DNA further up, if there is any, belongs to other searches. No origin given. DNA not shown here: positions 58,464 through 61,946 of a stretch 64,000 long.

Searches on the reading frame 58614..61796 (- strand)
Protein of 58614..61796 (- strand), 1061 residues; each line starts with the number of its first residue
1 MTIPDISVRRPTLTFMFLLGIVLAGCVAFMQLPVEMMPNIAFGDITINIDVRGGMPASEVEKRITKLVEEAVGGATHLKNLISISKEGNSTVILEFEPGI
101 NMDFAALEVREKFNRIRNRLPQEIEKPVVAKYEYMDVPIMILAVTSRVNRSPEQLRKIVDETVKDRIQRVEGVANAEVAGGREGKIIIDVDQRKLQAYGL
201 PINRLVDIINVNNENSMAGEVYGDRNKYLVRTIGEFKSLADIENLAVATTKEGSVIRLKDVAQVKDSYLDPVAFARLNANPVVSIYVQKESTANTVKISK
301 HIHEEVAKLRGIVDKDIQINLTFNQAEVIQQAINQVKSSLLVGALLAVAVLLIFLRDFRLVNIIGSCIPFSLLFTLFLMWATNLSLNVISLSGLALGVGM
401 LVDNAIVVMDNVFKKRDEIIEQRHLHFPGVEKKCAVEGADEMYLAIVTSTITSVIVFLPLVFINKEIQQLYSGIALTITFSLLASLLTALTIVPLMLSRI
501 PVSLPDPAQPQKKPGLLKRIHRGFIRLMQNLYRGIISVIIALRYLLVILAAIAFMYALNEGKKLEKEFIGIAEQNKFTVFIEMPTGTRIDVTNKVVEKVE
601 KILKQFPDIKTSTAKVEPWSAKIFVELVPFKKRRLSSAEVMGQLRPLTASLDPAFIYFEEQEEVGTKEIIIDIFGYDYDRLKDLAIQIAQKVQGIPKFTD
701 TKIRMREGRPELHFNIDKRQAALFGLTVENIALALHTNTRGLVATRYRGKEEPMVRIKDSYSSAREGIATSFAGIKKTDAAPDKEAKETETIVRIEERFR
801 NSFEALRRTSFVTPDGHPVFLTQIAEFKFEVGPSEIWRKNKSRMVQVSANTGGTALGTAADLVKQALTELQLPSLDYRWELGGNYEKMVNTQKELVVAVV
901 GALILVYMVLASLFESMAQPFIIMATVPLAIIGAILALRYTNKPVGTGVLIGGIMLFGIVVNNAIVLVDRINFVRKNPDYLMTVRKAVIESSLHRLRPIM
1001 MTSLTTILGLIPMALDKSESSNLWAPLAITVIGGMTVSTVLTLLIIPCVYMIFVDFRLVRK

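Call 7: find_encoding_contigs(protein=window:58614-61796:-, flank=10000, max_places=6)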
Protein window:58614-61796:- (1061 aa): 11 contigs read that carry it; 3 places shown.
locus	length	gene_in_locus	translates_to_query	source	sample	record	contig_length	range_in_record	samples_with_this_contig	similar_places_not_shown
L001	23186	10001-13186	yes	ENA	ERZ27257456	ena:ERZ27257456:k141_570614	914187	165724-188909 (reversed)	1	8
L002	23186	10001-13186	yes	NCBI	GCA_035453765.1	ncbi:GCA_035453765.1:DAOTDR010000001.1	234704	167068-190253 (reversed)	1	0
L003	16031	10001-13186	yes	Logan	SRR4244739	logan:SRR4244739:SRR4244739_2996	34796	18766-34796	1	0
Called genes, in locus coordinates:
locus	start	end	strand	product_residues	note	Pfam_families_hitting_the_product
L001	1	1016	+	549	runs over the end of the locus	-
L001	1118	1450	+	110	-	-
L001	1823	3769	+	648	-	-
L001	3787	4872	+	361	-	-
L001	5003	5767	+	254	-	-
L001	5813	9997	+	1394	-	PF00873:ACR_tran, PF03176:MMPL (weak)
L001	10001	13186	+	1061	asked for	PF00873:ACR_tran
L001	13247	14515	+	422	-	PF25917:BSH_RND (faint), PF25973:BSH_CzcB (weak), PF25954:Beta-barrel_RND_2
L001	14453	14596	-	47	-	-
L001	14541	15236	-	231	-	PF01797:Y1_Tnp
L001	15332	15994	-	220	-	PF13489:Methyltransf_23, PF05148:Methyltransf_8 (faint), PF08241:Methyltransf_11, PF08242:Methyltransf_12, PF13649:Methyltransf_25, PF13847:Methyltransf_31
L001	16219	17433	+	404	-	PF08495:FIST, PF10442:FIST_C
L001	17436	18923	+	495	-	PF00512:HisKA, PF02518:HATPase_c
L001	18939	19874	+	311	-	PF00072:Response_reg, PF23198:PDE8A_N (weak), PF00990:GGDEF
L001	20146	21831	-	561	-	PF00749:tRNA-synt_1c, PF03950:tRNA-synt_1c_C, PF20974:tRNA-synt_1c_C2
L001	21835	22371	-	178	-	PF14235:DUF4337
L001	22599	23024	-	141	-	PF07963:N_methyl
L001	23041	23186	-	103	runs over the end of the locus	-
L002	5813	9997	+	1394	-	PF00873:ACR_tran, PF03176:MMPL (weak)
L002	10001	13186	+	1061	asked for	PF00873:ACR_tran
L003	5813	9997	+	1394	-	PF00873:ACR_tran, PF03176:MMPL (weak)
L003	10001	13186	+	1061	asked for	PF00873:ACR_tran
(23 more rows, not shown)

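Call 14: search_protein_families(library=pfam, proteins=[L001:33-1013:+, L001:1118-1447:+, L001:1823-3766:+, L001:3787-4869:+, L001:5003-5764:+], max_evalue=0.01)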
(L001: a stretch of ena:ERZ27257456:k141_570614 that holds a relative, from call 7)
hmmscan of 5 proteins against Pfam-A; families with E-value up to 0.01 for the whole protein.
L001:33-1013:+ (327 aa): 3 families
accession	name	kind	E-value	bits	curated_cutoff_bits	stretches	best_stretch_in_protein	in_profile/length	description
PF13174.12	TPR_6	-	0.0006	20.7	26.3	1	270-298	2-30/33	Tetratricopeptide repeat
PF19135.5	DUF5818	-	0.0064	16.5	27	0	31-58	1-28/57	Protein of unknown function (DUF5818)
PF13181.12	TPR_8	-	0.0074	16.8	25.7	0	272-296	5-29/34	Tetratricopeptide repeat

L001:1118-1447:+ (110 aa): 0 families

L001:1823-3766:+ (648 aa): 0 families

L001:3787-4869:+ (361 aa): 0 families

L001:5003-5764:+ (254 aa): 0 families

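Call 60: search_solved_structures(query=L001:5813-9994:+, max_evalue=1e-20, show_alignments=1)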
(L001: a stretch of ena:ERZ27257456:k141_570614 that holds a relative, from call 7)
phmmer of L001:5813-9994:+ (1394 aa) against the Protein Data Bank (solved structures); distinct sequences matched with E-value up to 1e-20: 80 (the best 60 are shown).
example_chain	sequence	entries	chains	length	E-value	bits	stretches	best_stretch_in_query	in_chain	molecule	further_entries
9lyq_B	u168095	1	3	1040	4.5e-95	323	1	8-1057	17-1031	Multidrug resistance protein MdtB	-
8gjj_B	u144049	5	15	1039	1.1e-88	301.8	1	4-1056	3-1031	Efflux pump membrane transporter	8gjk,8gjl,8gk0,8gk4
7b8p_A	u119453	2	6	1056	1.3e-88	301.6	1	1-1050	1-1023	Efflux pump membrane transporter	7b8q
6ows_A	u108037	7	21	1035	3e-88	300.4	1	8-1050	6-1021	Efflux pump membrane transporter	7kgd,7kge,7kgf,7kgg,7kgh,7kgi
8f3e_A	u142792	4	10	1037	3.4e-88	300.2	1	7-1058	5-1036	Efflux pump membrane transporter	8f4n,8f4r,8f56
7wlv_A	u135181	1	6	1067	9.3e-88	298.8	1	1-1049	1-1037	Efflux pump membrane transporter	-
7m4p_A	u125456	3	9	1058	1.1e-86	295.2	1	6-1057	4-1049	Efflux pump membrane transporter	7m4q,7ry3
8yr0_A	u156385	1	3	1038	5.6e-86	292.9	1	3-1049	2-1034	Cation/multidrug efflux pump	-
7wls_A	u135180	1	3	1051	1.4e-85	291.5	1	4-1052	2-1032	Efflux pump membrane transporter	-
9lyj_C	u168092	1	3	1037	6.7e-85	289.3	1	7-1052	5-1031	Multidrug resistance protein MdtF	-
9qpr_C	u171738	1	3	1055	6.7e-85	289.3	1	7-1052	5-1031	Multidrug resistance protein MdtF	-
9qps_A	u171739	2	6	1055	7.1e-85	289.2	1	7-1052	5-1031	Multidrug resistance protein MdtF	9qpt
4k0e_A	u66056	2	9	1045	1.5e-84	288.1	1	14-1050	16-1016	Heavy metal cation tricomponent efflux pump ZneA(CzcA-like)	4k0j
5t0o_A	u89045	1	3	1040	2.1e-84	287.6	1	4-1056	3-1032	CmeB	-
5lq3_A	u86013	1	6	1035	3.5e-84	286.9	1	4-1055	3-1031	CmeB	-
4ziv_A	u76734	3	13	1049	4e-84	286.7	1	8-1052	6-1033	Multidrug efflux pump subunit AcrB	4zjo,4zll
4u8y_A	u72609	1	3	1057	4.8e-84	286.5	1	8-1052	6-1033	Multidrug efflux pump subunit AcrB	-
9fdp_C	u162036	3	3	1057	7.6e-84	285.8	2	8-607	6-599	Multidrug efflux pump subunit AcrB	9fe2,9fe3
9fdq_C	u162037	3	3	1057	9.2e-84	285.5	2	8-607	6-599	Multidrug efflux pump subunit AcrB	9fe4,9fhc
6zo5_A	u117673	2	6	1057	1.3e-83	285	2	8-607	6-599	Multidrug efflux pump subunit AcrB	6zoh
6zo8_A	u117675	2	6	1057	1.4e-83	284.9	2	8-607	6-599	Multidrug efflux pump subunit AcrB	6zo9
6zof_A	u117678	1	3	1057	1.9e-83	284.5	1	8-1052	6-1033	Multidrug efflux pump subunit AcrB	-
6q4o_A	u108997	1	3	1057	1.9e-83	284.5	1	8-1052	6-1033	Multidrug efflux pump subunit AcrB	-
9fhg_A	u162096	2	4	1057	1.9e-83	284.5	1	8-1052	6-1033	Multidrug efflux pump subunit AcrB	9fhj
4dx6_A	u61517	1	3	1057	2e-83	284.4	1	8-1052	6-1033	Acriflavine resistance protein B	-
4c48_A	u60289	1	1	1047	2.1e-83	284.3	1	8-1052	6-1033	ACRIFLAVINE RESISTANCE PROTEIN B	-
1oy6_A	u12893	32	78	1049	2.2e-83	284.3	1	8-1052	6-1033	Acriflavine resistance protein B | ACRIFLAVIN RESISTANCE PROTEIN B | Multidrug efflux pump subunit AcrB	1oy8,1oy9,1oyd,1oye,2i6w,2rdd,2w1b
6zoc_A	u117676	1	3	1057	2.2e-83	284.3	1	8-1052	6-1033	Multidrug efflux pump subunit AcrB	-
1iwg_A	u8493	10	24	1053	2.2e-83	284.3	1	8-1052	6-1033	AcrB | Acriflavine resistance protein B | Multidrug efflux pump subunit AcrB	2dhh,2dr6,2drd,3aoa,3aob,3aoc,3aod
2j8s_A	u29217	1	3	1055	2.2e-83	284.2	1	8-1052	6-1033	ACRIFLAVINE RESISTANCE PROTEIN B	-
2gif_A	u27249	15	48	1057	2.2e-83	284.2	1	8-1052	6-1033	Acriflavine resistance protein B | Multidrug efflux pump subunit AcrB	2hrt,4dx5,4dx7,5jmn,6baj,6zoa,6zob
6zo6_A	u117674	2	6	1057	2.3e-83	284.2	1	8-1052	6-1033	Multidrug efflux pump subunit AcrB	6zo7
9v5r_A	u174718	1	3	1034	2.3e-83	284.2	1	8-1052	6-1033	Multidrug efflux pump subunit AcrB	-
3w9h_A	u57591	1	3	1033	2.9e-83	283.8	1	8-1050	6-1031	Acriflavine resistance protein B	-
1t9t_A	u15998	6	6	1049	3.2e-83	283.7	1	8-1052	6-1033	Acriflavine resistance protein B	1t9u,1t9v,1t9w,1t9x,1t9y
5v5s_J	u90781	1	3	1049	3.3e-83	283.7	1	8-1052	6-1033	Multidrug efflux pump subunit AcrB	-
6zog_A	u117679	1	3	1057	3.5e-83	283.6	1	8-1052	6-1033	Multidrug efflux pump subunit AcrB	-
9hci_A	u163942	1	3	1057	4.2e-83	283.3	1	8-1052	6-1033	Multidrug efflux pump subunit AcrB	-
2hqf_A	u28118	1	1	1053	4.6e-83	283.2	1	8-1052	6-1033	Acriflavine resistance protein B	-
4u95_A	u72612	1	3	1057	4.7e-83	283.2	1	8-1052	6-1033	Multidrug efflux pump subunit AcrB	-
6q4n_A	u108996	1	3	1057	5.6e-83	282.9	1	8-1052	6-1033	Multidrug efflux pump subunit AcrB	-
2hqd_A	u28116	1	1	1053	6.4e-83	282.7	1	8-1052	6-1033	Acriflavine resistance protein B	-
2hqg_A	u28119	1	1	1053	1.1e-82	282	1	8-1052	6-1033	Acriflavine resistance protein B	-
4u8v_A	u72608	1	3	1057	1.2e-82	281.9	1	8-1052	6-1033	Multidrug efflux pump subunit AcrB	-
4u96_A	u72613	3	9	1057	1.7e-82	281.3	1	8-1052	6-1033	Multidrug efflux pump subunit AcrB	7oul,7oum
6zoe_A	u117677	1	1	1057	3e-82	280.5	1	8-1052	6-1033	Multidrug efflux pump subunit AcrB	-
6q4p_A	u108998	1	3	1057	3e-82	280.5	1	8-1052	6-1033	Multidrug efflux pump subunit AcrB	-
2hqc_A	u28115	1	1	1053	3.1e-82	280.5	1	8-1052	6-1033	Acriflavine resistance protein B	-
6csx_B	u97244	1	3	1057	3.2e-82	280.4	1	8-1052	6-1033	Multidrug efflux pump subunit AcrB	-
9e9f_B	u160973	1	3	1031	1.7e-80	274.7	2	5-603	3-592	Efflux pump membrane transporter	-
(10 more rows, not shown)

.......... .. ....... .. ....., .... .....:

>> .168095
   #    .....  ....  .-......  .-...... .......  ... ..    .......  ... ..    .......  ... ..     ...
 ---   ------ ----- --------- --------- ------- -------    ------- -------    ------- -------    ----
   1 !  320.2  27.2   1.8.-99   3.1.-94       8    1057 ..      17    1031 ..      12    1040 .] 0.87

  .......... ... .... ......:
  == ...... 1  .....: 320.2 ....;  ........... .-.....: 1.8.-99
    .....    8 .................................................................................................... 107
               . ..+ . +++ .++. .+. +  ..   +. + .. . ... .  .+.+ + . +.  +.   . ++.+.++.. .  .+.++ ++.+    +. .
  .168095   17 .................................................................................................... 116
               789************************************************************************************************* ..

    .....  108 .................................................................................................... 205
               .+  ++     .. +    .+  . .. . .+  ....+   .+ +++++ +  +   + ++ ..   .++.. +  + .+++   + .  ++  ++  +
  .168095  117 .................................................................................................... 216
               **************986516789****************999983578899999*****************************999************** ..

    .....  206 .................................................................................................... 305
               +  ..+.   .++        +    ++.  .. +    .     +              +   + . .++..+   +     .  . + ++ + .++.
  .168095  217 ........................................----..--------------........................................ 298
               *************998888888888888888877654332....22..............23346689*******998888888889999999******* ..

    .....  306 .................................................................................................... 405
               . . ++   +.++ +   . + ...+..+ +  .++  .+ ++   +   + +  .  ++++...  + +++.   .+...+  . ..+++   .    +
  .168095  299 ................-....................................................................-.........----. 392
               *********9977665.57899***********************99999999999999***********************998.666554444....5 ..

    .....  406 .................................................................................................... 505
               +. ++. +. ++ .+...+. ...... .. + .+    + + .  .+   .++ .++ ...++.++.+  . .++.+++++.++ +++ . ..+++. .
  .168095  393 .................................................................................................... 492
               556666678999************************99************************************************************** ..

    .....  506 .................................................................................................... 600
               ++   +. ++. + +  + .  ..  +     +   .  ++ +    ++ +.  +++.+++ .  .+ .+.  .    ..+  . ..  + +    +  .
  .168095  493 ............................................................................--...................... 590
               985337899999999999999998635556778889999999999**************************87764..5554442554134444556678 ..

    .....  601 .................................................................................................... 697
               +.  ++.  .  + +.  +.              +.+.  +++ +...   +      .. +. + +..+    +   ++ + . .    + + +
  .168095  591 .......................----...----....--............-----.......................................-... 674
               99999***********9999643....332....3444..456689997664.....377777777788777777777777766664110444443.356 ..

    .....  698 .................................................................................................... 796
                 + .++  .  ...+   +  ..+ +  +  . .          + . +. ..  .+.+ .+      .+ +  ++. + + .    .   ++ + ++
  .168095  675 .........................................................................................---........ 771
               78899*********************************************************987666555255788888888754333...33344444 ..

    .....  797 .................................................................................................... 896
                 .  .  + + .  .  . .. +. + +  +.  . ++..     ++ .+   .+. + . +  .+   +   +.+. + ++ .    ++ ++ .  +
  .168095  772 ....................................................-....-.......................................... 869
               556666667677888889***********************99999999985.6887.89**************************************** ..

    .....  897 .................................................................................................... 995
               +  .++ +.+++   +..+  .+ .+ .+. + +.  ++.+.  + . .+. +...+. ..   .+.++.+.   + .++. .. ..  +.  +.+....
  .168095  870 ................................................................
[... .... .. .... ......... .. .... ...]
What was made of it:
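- On RND permease, HAE1-like (Pfam ACR_tran PF00873): Residues 8-1057 align to MdtB 17-1031 of 1040 and to AcrB 6-1033 (call 60).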
